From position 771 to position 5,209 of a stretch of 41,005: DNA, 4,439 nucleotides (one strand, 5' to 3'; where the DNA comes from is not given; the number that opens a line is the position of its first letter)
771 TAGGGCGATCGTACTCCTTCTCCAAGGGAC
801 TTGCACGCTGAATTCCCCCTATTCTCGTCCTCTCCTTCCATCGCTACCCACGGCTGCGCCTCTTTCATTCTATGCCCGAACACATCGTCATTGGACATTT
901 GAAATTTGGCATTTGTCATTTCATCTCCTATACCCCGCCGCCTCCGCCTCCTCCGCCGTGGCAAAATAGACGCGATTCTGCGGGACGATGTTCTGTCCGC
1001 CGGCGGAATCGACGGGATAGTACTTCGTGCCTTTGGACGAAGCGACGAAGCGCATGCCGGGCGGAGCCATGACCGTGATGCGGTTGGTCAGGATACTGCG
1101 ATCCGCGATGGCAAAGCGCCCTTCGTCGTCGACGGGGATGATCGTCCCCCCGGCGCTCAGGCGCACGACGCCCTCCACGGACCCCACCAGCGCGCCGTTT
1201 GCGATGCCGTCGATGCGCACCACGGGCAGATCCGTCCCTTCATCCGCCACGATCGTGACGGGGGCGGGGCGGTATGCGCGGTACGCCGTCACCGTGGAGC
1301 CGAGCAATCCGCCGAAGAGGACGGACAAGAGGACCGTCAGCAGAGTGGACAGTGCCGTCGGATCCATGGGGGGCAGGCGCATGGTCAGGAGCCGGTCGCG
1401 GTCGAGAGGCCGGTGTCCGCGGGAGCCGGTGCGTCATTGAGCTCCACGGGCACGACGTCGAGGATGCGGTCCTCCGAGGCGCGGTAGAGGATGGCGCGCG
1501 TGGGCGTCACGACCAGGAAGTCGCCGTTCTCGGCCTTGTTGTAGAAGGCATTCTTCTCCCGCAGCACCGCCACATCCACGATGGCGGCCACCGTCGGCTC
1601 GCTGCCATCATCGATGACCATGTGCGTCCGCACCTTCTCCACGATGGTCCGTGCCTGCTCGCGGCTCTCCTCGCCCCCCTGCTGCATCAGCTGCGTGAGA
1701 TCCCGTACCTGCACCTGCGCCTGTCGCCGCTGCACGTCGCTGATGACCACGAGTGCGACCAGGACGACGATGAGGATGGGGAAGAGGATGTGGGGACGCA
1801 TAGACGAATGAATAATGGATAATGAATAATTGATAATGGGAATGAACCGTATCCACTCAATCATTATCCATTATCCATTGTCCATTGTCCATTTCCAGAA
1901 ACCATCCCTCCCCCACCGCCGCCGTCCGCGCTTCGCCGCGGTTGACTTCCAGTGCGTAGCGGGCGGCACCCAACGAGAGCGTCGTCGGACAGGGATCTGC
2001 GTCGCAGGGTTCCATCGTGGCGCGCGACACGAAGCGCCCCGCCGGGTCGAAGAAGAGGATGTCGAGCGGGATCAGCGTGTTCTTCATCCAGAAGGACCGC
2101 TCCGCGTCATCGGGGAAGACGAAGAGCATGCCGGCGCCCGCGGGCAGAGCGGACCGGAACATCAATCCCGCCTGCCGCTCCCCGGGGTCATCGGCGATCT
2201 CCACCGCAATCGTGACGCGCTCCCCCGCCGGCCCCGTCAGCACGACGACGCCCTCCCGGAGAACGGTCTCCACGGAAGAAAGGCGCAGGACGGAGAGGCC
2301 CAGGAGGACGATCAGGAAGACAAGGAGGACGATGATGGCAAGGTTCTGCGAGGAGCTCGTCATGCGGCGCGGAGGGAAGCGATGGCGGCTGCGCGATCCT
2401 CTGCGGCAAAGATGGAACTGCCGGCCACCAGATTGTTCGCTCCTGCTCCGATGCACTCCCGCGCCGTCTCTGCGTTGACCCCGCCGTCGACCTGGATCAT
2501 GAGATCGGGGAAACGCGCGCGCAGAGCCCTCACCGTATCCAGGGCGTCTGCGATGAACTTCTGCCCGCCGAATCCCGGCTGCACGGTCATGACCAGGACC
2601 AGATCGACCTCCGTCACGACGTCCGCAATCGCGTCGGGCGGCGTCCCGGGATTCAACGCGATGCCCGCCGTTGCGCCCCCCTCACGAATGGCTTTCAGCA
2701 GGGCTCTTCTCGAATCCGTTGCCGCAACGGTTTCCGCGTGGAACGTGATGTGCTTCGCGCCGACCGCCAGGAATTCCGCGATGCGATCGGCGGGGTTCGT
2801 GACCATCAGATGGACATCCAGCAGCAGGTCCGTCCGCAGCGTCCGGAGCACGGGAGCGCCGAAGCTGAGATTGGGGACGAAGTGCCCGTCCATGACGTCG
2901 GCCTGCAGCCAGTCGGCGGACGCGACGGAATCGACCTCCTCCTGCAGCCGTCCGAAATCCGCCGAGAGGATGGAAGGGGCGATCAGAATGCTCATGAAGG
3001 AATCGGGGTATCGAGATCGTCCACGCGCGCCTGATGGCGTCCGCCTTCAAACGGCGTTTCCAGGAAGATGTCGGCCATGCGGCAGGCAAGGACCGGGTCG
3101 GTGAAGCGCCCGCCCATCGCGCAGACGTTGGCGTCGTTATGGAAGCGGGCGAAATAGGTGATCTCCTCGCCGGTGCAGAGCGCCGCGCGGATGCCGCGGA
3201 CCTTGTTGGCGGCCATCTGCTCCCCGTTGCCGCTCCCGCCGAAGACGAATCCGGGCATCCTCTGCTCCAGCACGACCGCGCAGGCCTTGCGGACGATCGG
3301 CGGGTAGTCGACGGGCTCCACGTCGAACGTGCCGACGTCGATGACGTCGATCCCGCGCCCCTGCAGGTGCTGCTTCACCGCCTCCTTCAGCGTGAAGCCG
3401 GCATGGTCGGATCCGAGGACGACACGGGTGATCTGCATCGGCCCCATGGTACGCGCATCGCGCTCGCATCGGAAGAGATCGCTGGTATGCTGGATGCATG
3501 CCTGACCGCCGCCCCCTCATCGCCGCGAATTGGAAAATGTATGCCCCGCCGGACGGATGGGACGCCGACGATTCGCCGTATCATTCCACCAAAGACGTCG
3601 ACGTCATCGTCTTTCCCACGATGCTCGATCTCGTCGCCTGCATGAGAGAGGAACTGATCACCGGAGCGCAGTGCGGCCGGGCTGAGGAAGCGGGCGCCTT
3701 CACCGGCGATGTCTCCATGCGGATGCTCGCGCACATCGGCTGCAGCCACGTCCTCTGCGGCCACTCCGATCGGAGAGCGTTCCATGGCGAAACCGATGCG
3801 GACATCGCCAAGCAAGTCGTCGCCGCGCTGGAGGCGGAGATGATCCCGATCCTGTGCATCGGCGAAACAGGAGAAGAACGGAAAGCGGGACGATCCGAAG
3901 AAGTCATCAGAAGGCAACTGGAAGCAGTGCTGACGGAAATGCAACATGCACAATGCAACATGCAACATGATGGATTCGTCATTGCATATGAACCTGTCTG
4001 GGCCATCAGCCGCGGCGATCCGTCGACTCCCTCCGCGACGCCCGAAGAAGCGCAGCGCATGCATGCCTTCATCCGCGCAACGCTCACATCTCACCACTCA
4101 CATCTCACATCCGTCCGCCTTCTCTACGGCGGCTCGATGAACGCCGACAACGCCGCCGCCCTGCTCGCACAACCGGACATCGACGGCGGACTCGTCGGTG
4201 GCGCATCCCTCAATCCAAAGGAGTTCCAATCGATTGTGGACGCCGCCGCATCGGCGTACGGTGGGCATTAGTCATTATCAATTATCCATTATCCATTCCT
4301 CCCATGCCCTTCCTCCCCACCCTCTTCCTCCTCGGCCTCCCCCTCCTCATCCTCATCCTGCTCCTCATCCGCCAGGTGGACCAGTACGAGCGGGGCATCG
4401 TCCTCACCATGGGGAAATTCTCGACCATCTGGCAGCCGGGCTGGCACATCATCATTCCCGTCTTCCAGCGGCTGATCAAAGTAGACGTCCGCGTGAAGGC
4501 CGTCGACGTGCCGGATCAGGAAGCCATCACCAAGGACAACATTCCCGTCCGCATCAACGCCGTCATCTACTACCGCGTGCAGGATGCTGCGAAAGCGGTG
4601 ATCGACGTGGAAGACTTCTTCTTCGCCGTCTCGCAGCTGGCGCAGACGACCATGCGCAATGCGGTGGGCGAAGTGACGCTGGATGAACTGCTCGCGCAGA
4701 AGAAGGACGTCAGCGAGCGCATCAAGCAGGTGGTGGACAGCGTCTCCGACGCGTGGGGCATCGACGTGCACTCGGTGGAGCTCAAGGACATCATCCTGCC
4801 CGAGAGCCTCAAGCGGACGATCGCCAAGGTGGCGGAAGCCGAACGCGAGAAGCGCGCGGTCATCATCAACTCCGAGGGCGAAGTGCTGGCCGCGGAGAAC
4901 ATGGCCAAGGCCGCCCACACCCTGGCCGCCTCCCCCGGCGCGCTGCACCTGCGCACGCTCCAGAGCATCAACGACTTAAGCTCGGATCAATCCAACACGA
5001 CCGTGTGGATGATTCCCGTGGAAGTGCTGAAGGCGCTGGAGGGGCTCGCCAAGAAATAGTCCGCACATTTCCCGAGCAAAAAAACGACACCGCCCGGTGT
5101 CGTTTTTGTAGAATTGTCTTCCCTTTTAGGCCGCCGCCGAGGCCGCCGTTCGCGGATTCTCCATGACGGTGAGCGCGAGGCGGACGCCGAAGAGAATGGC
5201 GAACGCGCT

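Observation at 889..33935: Window-wide system of heptanucleotide tandem arrays filling intercistronic spacers (STRR-like)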

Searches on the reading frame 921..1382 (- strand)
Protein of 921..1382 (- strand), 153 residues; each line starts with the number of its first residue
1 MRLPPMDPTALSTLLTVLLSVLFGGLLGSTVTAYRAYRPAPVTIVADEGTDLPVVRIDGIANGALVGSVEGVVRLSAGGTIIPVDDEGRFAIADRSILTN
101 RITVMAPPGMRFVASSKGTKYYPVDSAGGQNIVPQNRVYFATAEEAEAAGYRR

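Call 10: search_protein_families(library=ncbifam, proteins=[window:921-1382:-])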
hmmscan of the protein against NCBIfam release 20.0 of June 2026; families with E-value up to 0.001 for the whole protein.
window:921-1382:- (153 aa): 1 family
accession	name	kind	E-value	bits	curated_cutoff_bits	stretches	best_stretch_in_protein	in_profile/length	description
NF051437.1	sunset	domain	0.00013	21.9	27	1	137-153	24-40/42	sunset domain-containing protein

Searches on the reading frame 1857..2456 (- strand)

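Call 10: search_protein_families(library=ncbifam, proteins=[window:1857-2456:-])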
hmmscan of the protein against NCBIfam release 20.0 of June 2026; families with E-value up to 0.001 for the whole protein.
window:1857-2456:- (199 aa): 1 family
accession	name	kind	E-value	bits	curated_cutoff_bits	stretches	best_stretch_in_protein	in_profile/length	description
NF002996.0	PRK03760.1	equivalog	4.5e-05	23.3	146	1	77-188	9-115/121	hypothetical protein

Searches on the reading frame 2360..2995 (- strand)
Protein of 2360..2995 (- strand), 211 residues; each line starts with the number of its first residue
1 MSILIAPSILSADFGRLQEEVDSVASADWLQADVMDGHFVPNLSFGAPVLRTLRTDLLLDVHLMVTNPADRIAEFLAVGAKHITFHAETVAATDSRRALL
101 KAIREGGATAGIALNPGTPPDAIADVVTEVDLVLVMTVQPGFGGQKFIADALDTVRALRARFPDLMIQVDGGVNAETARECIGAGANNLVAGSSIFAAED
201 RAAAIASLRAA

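Call 10: search_protein_families(library=ncbifam, proteins=[window:2360-2995:-])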
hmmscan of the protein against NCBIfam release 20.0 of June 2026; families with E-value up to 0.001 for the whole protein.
window:2360-2995:- (211 aa): 10 families
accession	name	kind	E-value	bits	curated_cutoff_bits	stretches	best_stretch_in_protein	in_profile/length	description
TIGR01163.1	rpe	equivalog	1.9e-69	233.2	212.6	1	4-209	1-211/211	ribulose-phosphate 3-epimerase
NF004076.0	PRK05581.1-4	subfamily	1e-59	201.5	165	1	2-208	4-215/221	ribulose-phosphate 3-epimerase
NF007266.0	PRK09722.1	equivalog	1e-43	149.4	271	1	2-198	2-204/230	D-allulose 6-phosphate 3-epimerase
NF005944.0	PRK08005.1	equivalog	6.5e-30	103.9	376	1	4-208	2-207/210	ribulose-phosphate 3 epimerase family protein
NF005986.0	PRK08091.1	equivalog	7.4e-19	68.6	264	1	7-203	17-218/229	ribulose-phosphate 3-epimerase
NF010658.0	PRK14057.1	equivalog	3.5e-15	56.2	530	1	28-209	47-238/254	epimerase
TIGR03128.2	RuMP_HxlA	equivalog_domain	4.1e-07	29.9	200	1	137-210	130-203/205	3-hexulose-6-phosphate synthase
NF005442.0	PRK07028.1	equivalog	2.5e-05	23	593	1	135-209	134-207/430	bifunctional hexulose-6-phosphate synthase/ribonuclease regulator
NF041755.1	RuMP_HxlAB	equivalog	0.00061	18.8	500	0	164-205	162-203/391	bifunctional 3-hexulose-6-phosphate synthase/6-phospho-3-hexuloisomerase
NF005119.0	PRK06552.1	subfamily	0.00081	19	238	0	153-197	144-188/213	bifunctional 2-keto-4-hydroxyglutarate aldolase/2-keto-3-deoxy-6-phosphogluconate aldolase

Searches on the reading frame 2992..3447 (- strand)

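Call 10: search_protein_families(library=ncbifam, proteins=[window:2992-3447:-])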
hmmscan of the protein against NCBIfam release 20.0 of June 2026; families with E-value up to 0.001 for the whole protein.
window:2992-3447:- (151 aa): 11 families
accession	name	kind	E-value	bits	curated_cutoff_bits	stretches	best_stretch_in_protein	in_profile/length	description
NF004051.0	PRK05571.1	subfamily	7e-45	152.5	135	1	7-146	2-143/149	ribose-5-phosphate isomerase B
TIGR00689.1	rpiB_lacA_lacB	subfamily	1e-42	145.5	88.3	1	9-146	1-140/145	RpiB/LacA/LacB family sugar-phosphate isomerase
TIGR01120.1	rpiB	equivalog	2.6e-39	134.4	138.65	1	8-146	1-140/143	ribose 5-phosphate isomerase B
TIGR02133.1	RPI_actino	equivalog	1.2e-36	125.8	168.2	1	8-145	2-142/148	ribose-5-phosphate isomerase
NF006380.0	PRK08621.1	equivalog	1.1e-26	93.9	164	1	8-146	2-139/142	galactose-6-phosphate isomerase subunit LacA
NF009257.0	PRK12613.1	equivalog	8.3e-24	84.3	243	1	9-146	3-138/141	galactose-6-phosphate isomerase subunit LacA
NF006381.0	PRK08622.1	equivalog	1.8e-22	80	234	1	8-136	2-131/171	galactose-6-phosphate isomerase subunit LacB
TIGR01118.1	lacA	equivalog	3e-21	76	181.1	1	9-145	3-138/141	galactose-6-phosphate isomerase subunit LacA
NF009258.0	PRK12615.1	equivalog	1.5e-18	67.2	325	1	8-134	2-129/171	galactose-6-phosphate isomerase subunit LacB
NF051858.1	EryPhIsonDerIRhiz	equivalog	3.1e-18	66.3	240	1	8-140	2-138/150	D-erythrulose-4-phosphate isomerase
TIGR01119.1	lacB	equivalog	4.2e-17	62.4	312.55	1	8-134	2-129/171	galactose-6-phosphate isomerase subunit LacB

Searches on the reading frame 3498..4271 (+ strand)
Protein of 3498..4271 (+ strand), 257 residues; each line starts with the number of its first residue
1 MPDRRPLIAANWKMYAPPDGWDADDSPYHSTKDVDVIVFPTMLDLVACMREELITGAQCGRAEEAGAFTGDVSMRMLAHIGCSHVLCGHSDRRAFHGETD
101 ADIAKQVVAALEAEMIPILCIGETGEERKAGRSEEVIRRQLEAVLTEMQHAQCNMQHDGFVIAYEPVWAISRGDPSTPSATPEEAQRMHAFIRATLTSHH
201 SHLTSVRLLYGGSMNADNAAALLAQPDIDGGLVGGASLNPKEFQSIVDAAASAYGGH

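Call 10: search_protein_families(library=ncbifam, proteins=[window:3498-4271:+])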
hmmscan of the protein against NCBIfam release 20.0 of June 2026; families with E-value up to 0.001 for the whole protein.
window:3498-4271:+ (257 aa): 9 families
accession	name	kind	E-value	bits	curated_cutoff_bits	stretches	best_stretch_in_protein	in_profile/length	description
NF010569.0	PRK13962.1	equivalog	7e-64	216.1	883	1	3-249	396-643/645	bifunctional phosphoglycerate kinase/triosephosphate isomerase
NF000722.0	PRK00042.2-1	equivalog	1.1e-50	172.3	293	1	50-252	57-250/256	triose-phosphate isomerase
TIGR00419.1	tim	equivalog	8.1e-42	143.6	130.6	1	31-240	29-227/228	triose-phosphate isomerase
NF011163.0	PRK14565.1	equivalog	1.4e-39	136.2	298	1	7-251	4-235/240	triosephosphate isomerase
NF012036.0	PRK15492.1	equivalog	1.3e-37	129.6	509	1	50-248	64-256/261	triosephosphate isomerase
NF011497.0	PRK14905.1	equivalog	1.5e-37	129.8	485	1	49-256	64-265/357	triosephosphate isomerase/PTS system glucose/sucrose-specific transporter subunit IIB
NF000728.0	PRK00042.3-2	equivalog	4.9e-37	127.7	255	1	29-250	28-229/231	triose-phosphate isomerase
NF000729.0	PRK00042.3-3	equivalog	7.6e-24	84.8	309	1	35-247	36-231/234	triose-phosphate isomerase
NF003302.0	PRK04302.1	subfamily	5.7e-08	32.8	132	1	30-125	33-125/223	triose-phosphate isomerase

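Call 30: search_solved_structures(query=window:3498-4271:+, show_alignments=2, max_evalue=1e-20)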
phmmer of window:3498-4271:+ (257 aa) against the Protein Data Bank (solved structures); distinct sequences matched with E-value up to 1e-20: 180 (the best 60 are shown).
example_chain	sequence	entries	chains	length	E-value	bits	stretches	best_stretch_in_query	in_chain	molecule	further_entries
4g1k_A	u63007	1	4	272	6.3e-49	169.9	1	29-250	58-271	Triosephosphate isomerase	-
1tre_A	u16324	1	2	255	7.5e-49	169.6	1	52-253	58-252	TRIOSEPHOSPHATE ISOMERASE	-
4iot_A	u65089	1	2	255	1.5e-48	168.6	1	52-253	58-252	Triosephosphate isomerase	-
7rmn_A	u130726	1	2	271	1.6e-48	168.6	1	4-250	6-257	Triosephosphate isomerase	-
4k6a_A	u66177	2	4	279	2.1e-48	168.2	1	52-253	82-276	Triosephosphate isomerase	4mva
1aw1_A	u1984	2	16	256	3.9e-48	167.3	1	4-253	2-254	TRIOSEPHOSPHATE ISOMERASE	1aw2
6w4u_A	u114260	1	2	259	4e-48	167.3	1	4-252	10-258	Triosephosphate isomerase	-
1yya_A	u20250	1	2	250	6.1e-48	166.6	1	4-247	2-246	triosephosphate isomerase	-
8v2x_A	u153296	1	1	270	1.4e-47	165.5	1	7-249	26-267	Triosephosphate isomerase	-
1tmh_A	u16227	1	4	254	1.5e-47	165.4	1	52-253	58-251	TRIOSEPHOSPHATE ISOMERASE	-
4y96_A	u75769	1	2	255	2.3e-45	158.2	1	1-250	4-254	Triosephosphate Isomerase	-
8v09_A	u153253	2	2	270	2.7e-45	158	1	8-249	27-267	Triosephosphate isomerase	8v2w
8w05_A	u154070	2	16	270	6.4e-45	156.7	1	7-249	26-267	Triosephosphate isomerase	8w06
8v0a_A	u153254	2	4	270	7e-45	156.6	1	7-249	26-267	Triosephosphate isomerase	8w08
5ujw_A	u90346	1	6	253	9.3e-45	156.2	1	7-250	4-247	Triosephosphate isomerase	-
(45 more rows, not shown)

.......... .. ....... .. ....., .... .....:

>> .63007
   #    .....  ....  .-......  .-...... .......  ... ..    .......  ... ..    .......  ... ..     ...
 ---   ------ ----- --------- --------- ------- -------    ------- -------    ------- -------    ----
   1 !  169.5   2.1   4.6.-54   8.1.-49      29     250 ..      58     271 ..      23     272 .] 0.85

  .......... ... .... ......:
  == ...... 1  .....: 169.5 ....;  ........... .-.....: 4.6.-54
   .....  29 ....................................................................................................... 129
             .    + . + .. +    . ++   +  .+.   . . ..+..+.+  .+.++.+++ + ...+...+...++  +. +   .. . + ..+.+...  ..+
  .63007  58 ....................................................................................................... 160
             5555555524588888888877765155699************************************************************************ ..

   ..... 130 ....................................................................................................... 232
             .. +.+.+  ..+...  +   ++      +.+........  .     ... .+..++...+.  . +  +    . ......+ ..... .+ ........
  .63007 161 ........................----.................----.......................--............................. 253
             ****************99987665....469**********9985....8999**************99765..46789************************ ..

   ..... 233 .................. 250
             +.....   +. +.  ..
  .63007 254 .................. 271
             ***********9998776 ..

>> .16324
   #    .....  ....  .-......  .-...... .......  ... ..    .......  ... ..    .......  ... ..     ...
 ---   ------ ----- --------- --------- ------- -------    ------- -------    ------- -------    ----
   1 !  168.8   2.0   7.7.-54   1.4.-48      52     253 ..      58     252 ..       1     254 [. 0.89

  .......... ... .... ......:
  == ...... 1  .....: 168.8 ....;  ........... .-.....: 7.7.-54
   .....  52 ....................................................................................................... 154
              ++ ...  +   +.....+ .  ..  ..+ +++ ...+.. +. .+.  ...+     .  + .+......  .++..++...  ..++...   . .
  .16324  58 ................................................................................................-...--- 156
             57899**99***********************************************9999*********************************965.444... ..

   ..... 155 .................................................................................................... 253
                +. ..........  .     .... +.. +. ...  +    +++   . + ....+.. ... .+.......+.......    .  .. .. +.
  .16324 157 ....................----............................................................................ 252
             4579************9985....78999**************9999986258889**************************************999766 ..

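Call 85: find_homologous_proteins(query=window:3498-4271:+, max_evalue=1e-50)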
Query window:3498-4271:+ (257 aa): 804 proteins with E <= 1e-50 among 8000 candidates; the best 120 are listed.
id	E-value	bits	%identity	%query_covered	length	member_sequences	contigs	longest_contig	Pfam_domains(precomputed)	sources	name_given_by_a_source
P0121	6.6e-171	584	100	100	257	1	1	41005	PF00121.25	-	-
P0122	3.3e-126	438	78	97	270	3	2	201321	PF00121.25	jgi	-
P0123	1.6e-99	350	66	97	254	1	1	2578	PF00121.25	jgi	jgi:triosephosphate isomerase (TIM)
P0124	2.2e-89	317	59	97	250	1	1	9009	PF00121.25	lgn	-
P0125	5.9e-88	313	58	96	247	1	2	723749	PF00121.25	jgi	jgi:triosephosphate isomerase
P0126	1.1e-87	312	58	98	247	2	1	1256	PF00121.25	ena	-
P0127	3.1e-85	304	60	96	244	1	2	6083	PF00121.25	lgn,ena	-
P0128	4.2e-85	303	54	96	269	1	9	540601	PF00121.25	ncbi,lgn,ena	-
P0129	1.7e-84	301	59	96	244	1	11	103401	PF00121.25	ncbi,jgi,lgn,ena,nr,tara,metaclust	ncbi:MAG: triose-phosphate isomerase [Candidatus Peribacteraceae bacterium]|jgi:triosephosphate isom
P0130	3.7e-84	300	60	96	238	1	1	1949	PF00121.25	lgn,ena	-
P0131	1.0e-83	299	57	97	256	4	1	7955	PF00121.25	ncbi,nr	ncbi:MAG: triose-phosphate isomerase [Candidatus Peribacteraceae bacterium]|nr:triose-phosphate isom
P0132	1.2e-83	298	58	96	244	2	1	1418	PF00121.25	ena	-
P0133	1.3e-83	298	58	96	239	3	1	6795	PF00121.25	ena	-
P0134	1.7e-83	298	56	96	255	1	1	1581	PF00121.25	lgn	-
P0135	4.7e-83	296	56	95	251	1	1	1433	PF00121.25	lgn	-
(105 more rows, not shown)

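Call 87: find_encoding_contigs(protein=P0122, flank=6000, max_places=2)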
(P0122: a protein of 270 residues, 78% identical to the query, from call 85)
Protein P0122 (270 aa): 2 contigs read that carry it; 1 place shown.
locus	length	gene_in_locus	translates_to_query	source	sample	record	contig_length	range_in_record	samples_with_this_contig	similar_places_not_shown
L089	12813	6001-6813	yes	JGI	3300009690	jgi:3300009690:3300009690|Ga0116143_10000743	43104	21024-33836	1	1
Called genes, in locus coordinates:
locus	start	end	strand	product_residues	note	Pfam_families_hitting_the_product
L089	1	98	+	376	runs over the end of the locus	-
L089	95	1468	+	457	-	PF00149:Metallophos (faint), PF12850:Metallophos_2 (faint)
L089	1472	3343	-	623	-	PF06068:TIP49 (faint), PF00004:AAA, PF07728:AAA_5 (faint), PF17862:AAA_lid_3, PF01434:Peptidase_M41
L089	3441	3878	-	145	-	-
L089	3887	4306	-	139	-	-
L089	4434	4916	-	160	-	PF02643:DUF192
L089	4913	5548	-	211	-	PF00834:Ribul_P_3_epim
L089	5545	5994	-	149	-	PF02502:LacAB_rpiB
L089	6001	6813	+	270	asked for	PF00121:TIM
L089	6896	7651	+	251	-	PF01145:Band_7, PF13421:Band_7_1 (weak)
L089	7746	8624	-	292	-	PF06790:UPF0259 (weak)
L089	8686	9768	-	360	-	PF02481:DNA_processg_A, PF17782:WHD_DprA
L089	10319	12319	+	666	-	PF01555:N6_N4_Mtase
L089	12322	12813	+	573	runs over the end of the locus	PF02463:SMC_N, PF11398:DUF2813 (weak), PF13175:AAA_15, PF13476:AAA_23, PF13555:AAA_29 (faint), PF13304:AAA_21, PF20469:OLD-like_TOPRIM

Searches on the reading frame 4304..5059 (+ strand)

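Call 10: search_protein_families(library=ncbifam, proteins=[window:4304-5059:+])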
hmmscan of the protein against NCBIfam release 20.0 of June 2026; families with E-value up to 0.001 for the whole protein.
window:4304-5059:+ (251 aa): 4 families
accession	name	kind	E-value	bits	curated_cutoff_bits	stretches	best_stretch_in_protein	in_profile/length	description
TIGR01933.1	hflK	equivalog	1.9e-21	76.7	159.4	1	23-198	2-178/261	FtsH protease activity modulator HflK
NF008181.0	PRK10930.1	equivalog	1e-09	37.7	660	1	26-202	101-278/419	FtsH protease activity modulator HflK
TIGR01932.1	hflC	equivalog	2.2e-09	36.6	134.4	1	15-141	13-154/318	protease modulator HflC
NF008259.0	PRK11029.1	equivalog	3.1e-08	33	427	1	14-97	12-102/334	protease modulator HflC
